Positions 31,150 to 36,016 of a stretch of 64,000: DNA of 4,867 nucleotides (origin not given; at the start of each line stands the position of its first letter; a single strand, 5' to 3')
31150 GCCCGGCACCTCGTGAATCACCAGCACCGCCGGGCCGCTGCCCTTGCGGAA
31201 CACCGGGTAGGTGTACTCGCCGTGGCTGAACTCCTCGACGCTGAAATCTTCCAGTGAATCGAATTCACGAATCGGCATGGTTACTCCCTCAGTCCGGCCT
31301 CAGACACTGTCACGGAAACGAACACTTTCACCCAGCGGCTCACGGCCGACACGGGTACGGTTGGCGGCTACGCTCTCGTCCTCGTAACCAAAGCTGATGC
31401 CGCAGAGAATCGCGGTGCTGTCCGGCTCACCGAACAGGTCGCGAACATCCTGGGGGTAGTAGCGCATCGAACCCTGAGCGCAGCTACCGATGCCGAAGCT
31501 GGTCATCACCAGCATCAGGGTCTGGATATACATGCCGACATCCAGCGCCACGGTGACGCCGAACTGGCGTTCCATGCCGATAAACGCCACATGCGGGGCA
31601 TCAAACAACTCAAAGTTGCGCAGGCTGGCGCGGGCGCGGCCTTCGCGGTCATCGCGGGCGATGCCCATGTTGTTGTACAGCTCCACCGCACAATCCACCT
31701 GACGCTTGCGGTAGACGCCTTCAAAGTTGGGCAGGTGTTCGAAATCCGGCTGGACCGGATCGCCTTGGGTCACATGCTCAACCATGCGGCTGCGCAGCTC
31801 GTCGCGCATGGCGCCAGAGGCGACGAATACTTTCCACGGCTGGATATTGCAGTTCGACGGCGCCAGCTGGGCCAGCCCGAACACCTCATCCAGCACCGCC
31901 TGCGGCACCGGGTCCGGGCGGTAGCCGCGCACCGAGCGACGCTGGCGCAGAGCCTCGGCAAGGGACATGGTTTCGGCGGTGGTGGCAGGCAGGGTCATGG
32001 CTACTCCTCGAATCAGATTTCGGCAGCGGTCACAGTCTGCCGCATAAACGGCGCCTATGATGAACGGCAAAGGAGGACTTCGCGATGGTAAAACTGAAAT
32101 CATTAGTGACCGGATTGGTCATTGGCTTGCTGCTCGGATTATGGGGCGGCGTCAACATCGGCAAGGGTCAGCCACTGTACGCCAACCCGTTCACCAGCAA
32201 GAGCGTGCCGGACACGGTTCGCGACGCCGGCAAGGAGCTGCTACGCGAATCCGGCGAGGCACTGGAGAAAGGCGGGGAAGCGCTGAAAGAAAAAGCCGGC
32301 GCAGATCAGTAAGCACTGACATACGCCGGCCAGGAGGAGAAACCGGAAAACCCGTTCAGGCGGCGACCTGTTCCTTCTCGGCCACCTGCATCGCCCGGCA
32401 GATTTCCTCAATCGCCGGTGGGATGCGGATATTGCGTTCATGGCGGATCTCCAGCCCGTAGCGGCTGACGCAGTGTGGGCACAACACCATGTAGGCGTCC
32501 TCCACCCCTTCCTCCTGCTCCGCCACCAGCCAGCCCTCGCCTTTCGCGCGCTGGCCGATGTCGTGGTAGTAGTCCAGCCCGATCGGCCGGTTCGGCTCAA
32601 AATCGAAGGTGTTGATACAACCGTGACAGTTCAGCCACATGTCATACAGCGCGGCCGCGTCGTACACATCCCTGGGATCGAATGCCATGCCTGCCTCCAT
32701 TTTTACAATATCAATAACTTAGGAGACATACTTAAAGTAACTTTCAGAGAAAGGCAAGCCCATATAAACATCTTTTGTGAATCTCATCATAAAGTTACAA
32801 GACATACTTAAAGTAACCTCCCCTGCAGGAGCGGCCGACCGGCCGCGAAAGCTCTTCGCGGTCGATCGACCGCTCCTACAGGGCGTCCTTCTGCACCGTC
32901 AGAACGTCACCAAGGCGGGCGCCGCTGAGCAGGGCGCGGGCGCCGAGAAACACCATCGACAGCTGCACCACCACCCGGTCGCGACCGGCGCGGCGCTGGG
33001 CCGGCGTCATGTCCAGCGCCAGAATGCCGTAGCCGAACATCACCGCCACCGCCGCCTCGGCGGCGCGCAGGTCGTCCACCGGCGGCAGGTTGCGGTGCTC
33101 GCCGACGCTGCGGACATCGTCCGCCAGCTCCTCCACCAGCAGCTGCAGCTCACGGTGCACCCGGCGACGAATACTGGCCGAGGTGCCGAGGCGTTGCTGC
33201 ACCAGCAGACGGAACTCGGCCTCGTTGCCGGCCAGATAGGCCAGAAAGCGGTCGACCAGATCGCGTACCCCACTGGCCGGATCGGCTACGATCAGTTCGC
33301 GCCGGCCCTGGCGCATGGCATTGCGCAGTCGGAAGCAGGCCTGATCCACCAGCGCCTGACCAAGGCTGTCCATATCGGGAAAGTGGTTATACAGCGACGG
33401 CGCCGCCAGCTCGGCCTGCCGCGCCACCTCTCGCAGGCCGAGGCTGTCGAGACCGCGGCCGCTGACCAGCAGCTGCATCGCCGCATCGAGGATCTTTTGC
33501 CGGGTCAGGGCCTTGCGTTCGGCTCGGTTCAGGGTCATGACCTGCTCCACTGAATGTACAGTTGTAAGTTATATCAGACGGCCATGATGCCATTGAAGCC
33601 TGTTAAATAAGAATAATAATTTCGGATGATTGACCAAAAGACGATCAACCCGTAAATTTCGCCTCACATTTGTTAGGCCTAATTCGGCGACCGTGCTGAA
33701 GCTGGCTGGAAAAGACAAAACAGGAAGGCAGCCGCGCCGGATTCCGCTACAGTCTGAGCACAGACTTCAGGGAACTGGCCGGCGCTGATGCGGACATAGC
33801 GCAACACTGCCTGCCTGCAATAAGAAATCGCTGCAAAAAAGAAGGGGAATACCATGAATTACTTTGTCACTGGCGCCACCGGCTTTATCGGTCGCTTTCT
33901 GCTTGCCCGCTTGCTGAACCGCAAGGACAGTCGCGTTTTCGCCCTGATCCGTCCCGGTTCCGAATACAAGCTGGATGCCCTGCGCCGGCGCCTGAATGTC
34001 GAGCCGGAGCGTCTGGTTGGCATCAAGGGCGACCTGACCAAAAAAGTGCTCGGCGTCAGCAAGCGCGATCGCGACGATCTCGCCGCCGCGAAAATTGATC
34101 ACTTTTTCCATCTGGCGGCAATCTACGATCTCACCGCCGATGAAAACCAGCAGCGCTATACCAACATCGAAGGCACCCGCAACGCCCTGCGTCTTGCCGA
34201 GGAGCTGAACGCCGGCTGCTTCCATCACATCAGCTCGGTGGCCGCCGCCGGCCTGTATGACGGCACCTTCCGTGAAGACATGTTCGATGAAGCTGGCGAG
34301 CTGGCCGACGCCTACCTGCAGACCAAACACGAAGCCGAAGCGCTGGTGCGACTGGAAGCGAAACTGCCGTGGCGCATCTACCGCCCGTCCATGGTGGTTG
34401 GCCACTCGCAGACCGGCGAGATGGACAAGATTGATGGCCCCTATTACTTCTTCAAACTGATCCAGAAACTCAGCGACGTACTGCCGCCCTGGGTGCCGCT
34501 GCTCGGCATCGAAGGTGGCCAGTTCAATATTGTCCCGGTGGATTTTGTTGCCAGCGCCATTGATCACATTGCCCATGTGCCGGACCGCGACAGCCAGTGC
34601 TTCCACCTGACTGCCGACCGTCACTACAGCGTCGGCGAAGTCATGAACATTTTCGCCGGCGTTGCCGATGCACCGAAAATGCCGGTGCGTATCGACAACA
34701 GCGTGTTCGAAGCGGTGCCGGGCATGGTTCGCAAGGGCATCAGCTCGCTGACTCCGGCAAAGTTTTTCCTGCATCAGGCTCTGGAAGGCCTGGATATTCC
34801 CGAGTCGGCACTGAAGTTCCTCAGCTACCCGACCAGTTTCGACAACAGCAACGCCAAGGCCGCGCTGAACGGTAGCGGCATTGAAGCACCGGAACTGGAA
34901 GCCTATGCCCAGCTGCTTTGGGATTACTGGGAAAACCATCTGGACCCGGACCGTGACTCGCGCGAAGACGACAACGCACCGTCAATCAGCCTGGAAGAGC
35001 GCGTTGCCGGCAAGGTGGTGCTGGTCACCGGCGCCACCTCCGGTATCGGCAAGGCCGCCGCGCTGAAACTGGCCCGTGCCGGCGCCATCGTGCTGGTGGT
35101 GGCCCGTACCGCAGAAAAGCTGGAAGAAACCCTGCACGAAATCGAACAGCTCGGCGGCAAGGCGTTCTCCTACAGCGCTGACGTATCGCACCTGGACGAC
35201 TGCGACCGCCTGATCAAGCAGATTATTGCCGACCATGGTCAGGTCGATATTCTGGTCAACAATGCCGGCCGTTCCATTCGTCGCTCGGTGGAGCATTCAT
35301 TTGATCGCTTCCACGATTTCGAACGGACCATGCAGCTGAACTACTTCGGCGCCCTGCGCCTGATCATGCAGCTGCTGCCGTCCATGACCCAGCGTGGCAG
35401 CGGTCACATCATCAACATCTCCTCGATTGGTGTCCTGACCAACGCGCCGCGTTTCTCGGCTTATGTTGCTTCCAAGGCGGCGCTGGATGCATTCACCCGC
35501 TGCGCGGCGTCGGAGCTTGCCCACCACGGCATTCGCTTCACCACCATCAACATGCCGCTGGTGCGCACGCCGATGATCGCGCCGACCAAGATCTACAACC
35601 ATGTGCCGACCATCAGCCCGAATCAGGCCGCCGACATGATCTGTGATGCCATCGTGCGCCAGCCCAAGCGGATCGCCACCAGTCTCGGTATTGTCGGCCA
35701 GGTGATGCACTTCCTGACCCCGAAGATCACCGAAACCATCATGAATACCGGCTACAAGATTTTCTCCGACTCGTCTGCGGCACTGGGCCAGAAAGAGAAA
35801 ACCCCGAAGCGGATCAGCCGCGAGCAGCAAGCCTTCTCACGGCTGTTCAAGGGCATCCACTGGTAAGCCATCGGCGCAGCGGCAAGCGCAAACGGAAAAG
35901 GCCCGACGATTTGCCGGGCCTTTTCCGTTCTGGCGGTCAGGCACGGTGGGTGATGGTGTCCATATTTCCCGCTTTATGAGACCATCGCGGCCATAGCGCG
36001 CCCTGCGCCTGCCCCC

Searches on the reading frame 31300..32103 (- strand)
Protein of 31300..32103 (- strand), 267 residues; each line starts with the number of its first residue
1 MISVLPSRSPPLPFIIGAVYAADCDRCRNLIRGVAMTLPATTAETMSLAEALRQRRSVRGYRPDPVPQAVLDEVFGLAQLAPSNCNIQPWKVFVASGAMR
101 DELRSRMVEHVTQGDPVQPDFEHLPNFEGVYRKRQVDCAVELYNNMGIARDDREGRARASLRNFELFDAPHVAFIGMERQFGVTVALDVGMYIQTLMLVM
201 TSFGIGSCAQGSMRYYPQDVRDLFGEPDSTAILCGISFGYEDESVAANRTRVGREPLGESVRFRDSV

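Call 56: search_protein_families(library=pfam, proteins=[window:31300-32103:-], max_evalue=0.0001)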
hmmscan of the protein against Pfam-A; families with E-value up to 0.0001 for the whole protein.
window:31300-32103:- (267 aa): 2 families
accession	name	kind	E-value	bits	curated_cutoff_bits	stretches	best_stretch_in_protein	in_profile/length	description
PF00881.29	Nitroreductase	-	4.6e-30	105.4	23.5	1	52-240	1-167/167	Nitroreductase family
PF14512.11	TM1586_NiRdase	-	8.8e-09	35.7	27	0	185-248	80-140/215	Putative TM nitroreductase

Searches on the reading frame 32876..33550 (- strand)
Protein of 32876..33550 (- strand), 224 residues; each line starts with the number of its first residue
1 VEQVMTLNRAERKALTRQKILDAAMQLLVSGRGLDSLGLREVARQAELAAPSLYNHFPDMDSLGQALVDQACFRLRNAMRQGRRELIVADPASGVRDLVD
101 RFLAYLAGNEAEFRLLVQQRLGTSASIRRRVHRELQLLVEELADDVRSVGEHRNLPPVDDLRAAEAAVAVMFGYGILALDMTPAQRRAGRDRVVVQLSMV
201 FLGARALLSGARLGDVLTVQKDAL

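Call 56: search_protein_families(library=pfam, proteins=[window:32876-33550:-], max_evalue=0.0001)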
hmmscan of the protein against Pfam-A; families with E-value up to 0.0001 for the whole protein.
window:32876-33550:- (224 aa): 1 family
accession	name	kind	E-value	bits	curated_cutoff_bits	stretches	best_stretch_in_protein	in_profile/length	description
PF00440.29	TetR_N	-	9.7e-10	38.5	24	1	20-66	1-46/47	Bacterial regulatory proteins, tetR family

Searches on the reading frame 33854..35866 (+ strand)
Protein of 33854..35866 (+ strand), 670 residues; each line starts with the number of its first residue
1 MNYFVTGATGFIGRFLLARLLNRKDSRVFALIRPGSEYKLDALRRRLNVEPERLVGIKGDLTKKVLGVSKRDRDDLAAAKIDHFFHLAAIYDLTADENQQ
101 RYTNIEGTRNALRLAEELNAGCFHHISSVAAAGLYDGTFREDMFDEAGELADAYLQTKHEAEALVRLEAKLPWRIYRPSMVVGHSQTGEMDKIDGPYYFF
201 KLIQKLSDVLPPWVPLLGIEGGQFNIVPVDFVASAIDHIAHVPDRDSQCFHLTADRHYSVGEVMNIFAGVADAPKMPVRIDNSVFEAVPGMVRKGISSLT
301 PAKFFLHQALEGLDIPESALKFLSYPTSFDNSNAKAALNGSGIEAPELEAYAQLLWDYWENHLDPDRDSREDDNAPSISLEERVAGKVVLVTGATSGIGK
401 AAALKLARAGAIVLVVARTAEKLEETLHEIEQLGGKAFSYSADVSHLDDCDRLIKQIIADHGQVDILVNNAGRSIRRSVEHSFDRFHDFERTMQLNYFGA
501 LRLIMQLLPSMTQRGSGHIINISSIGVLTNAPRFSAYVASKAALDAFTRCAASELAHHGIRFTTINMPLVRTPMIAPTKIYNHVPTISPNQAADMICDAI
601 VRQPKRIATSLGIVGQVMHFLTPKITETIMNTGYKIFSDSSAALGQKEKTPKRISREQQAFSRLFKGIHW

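Call 56: search_protein_families(library=pfam, proteins=[window:33854-35866:+], max_evalue=0.0001)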
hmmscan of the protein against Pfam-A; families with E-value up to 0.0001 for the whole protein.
window:33854-35866:+ (670 aa): 9 families
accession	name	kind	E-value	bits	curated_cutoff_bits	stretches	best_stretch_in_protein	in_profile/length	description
PF00106.31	adh_short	-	9.3e-57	192.1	26.6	1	387-576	1-188/195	short chain dehydrogenase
PF07993.18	NAD_binding_4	-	2.6e-49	168.1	20.1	1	5-236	1-258/258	Male sterility protein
PF13561.12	adh_short_C2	-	3.6e-39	135.2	27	1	393-579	1-185/236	Enoyl-(Acyl carrier protein) reductase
PF01370.27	Epimerase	-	2.4e-22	80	20.9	1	4-188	2-180/240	NAD dependent epimerase/dehydratase family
PF08659.16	KR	-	9.7e-17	61.9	22.6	1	389-570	3-178/180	KR domain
PF13460.12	NAD_binding_10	-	2.1e-15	57.5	27.2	2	7-184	1-149/184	NAD(P)H-binding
PF16363.11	GDP_Man_Dehyd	-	7.2e-11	42.6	27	1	4-129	1-130/332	GDP-mannose 4,6 dehydratase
PF01073.25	3Beta_HSD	-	2e-09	37.3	22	1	5-166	2-158/280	3-beta hydroxysteroid dehydrogenase/isomerase family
PF02719.21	Polysacc_synt_2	-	6.8e-09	35.8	20.2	1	4-128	2-128/293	Polysaccharide biosynthesis protein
